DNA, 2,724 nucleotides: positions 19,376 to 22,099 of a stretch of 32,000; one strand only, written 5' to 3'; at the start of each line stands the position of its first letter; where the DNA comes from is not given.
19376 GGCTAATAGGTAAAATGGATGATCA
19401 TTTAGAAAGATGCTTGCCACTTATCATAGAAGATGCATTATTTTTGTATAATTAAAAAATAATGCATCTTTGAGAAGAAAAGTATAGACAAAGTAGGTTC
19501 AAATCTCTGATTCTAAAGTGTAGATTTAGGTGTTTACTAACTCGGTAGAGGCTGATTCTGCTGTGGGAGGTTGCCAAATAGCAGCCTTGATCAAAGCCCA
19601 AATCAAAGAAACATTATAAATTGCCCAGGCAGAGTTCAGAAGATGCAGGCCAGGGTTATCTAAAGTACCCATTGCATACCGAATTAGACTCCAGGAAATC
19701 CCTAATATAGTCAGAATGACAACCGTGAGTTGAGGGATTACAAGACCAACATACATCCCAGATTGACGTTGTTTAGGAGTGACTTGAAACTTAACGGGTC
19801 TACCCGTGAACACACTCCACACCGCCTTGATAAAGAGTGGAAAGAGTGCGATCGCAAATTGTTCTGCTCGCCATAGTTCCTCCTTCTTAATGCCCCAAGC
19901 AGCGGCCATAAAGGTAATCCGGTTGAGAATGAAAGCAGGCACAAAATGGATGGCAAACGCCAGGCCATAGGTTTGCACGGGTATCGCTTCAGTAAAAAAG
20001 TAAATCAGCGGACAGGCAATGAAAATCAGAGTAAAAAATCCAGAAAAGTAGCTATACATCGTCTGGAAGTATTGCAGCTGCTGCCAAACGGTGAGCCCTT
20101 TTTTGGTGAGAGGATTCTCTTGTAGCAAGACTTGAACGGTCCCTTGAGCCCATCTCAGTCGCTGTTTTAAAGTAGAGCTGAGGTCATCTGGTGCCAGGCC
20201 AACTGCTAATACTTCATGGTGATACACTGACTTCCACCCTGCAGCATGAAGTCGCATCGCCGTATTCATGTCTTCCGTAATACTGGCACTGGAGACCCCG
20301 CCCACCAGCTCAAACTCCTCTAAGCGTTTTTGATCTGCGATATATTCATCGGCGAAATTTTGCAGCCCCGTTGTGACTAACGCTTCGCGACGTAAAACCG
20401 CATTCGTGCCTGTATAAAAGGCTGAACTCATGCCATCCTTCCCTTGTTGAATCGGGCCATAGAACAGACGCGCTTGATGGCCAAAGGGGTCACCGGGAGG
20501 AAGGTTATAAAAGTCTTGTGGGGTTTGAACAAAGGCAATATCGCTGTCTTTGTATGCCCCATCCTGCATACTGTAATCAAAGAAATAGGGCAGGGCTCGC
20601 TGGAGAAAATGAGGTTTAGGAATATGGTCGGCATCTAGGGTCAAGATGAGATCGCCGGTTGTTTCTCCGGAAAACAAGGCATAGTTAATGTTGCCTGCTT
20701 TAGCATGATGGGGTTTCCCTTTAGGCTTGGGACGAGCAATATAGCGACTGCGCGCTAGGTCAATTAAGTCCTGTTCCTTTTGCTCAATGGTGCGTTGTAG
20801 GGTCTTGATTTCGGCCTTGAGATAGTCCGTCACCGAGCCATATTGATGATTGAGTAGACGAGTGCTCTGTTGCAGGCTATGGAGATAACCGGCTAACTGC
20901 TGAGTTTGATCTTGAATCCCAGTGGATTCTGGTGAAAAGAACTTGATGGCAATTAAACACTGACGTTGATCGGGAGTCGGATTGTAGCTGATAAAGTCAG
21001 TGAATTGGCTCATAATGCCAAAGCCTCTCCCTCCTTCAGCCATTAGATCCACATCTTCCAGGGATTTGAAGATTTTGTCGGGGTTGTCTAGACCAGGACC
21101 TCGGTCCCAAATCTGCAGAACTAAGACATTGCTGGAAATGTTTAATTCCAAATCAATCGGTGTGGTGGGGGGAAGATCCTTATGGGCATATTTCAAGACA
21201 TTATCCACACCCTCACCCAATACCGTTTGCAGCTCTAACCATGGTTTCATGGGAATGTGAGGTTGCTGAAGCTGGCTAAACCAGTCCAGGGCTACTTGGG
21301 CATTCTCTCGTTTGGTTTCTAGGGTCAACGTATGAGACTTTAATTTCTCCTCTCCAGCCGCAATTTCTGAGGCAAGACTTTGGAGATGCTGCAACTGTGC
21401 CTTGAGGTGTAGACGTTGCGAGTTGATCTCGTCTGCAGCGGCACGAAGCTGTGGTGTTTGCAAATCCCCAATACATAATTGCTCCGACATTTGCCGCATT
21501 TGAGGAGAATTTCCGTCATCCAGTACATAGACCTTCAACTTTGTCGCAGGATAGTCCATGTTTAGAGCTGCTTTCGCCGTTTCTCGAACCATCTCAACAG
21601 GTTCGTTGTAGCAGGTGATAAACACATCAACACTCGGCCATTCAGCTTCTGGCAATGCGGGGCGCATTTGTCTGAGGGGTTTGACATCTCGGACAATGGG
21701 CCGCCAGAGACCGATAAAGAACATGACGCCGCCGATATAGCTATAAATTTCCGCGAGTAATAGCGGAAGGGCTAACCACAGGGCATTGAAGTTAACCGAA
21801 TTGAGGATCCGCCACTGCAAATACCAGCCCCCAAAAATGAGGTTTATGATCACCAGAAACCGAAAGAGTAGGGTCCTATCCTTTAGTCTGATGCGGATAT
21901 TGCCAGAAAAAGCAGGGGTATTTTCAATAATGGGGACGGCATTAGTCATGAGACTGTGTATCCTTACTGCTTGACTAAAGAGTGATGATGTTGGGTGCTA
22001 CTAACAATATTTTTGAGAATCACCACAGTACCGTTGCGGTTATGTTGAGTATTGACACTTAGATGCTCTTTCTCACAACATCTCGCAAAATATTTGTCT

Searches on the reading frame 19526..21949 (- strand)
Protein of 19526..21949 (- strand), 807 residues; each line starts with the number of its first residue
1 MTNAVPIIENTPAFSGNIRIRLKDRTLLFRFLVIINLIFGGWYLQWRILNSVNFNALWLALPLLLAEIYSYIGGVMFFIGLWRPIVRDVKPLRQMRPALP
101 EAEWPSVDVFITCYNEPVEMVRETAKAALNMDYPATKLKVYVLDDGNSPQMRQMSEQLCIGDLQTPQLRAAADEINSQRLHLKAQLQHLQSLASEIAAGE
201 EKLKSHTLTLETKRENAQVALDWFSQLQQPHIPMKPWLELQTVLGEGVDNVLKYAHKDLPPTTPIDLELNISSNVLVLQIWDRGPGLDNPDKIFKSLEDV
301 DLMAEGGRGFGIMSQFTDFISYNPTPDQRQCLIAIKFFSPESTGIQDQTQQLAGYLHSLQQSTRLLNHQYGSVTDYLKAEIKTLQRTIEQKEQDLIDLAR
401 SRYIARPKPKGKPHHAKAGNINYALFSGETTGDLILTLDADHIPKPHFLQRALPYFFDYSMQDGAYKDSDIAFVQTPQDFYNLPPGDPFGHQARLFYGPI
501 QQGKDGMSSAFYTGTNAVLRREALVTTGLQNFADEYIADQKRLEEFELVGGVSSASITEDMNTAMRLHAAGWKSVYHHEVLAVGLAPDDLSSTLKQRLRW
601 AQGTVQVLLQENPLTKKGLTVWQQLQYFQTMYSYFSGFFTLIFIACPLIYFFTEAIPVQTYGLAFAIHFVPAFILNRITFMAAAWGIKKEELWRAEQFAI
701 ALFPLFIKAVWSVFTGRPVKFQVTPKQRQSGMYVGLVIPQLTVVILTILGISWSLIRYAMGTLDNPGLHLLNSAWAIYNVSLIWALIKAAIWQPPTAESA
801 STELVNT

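Call 7: search_protein_families(library=pfam, proteins=[window:19526-21949:-], max_evalue=0.01)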
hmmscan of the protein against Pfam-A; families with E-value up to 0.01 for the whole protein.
window:19526-21949:- (807 aa): 7 families
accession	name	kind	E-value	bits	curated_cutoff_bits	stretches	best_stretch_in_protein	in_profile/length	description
PF03552.20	Cellulose_synt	-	1.9e-34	119.7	24.7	2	555-760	420-648/722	Cellulose synthase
PF13641.12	Glyco_tranf_2_3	-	8.6e-18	65.6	27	1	417-603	74-230/230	Glycosyltransferase like family 2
PF13632.12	Glyco_trans_2_3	-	8.6e-18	65.3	27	1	435-663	2-183/198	Glycosyl transferase family group 2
PF13581.12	HATPase_c_2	-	2.5e-13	50.6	27.4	1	216-328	7-120/127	Histidine kinase-like ATPase domain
PF00535.33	Glycos_transf_2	-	3e-12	47.2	23.3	2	416-524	65-164/168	Glycosyl transferase family 2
PF02518.31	HATPase_c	-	8.6e-05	23.4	26.4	1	239-312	5-77/111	Histidine kinase-, DNA gyrase B-, and HSP90-like ATPase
PF03142.21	Chitin_synth_2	-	0.0039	16.3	27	0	109-146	29-66/527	Chitin synthase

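Call 8: search_protein_families(library=ncbifam, proteins=[window:19526-21949:-], max_evalue=0.01)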
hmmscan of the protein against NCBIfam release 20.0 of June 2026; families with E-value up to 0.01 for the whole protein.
window:19526-21949:- (807 aa): 11 families
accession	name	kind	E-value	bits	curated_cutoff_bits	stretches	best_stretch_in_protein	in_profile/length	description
TIGR03030.1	CelA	equivalog_domain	5e-97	325.6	699.1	2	385-790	185-563/714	UDP-forming cellulose synthase catalytic subunit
NF008558.0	PRK11498.1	equivalog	1.9e-76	257.7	992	2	402-785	329-684/872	UDP-forming cellulose synthase catalytic subunit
TIGR03937.1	PgaC_IcaA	equivalog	1.4e-21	76.9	422.3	2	546-681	212-345/407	poly-beta-1,6-N-acetyl-D-glucosamine synthase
TIGR04242.1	nodulat_NodC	equivalog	1.4e-12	47.3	550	2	99-149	42-91/395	chitooligosaccharide synthase NodC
NF003958.0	PRK05454.2-1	equivalog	1.5e-07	30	419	1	508-673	275-427/704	glucans biosynthesis glucosyltransferase MdoH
TIGR03965.1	mycofact_glyco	equivalog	2.7e-05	23.2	280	0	95-156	65-124/467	mycofactocin biosynthesis glycosyltransferase MftF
TIGR01925.2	spIIAB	equivalog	7.3e-05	22.7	135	1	228-325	26-123/137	anti-sigma F factor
NF053846.1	glyco_with_XrtP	equivalog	0.00015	20.6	520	1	556-662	250-354/440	XrtP-associated glycosyltransferase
NF003959.0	PRK05454.2-2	equivalog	0.00018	20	550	1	558-651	293-384/599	glucans biosynthesis glucosyltransferase MdoH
TIGR03111.1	glyc2_xrt_Gpos1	hypoth_equivalog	0.00022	20.2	363.95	0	49-148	4-91/439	TIGR03111 family XrtG-associated glycosyltransferase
NF003144.0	PRK04069.1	equivalog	0.0047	16.3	145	0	244-321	47-128/161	anti-sigma B factor RsbW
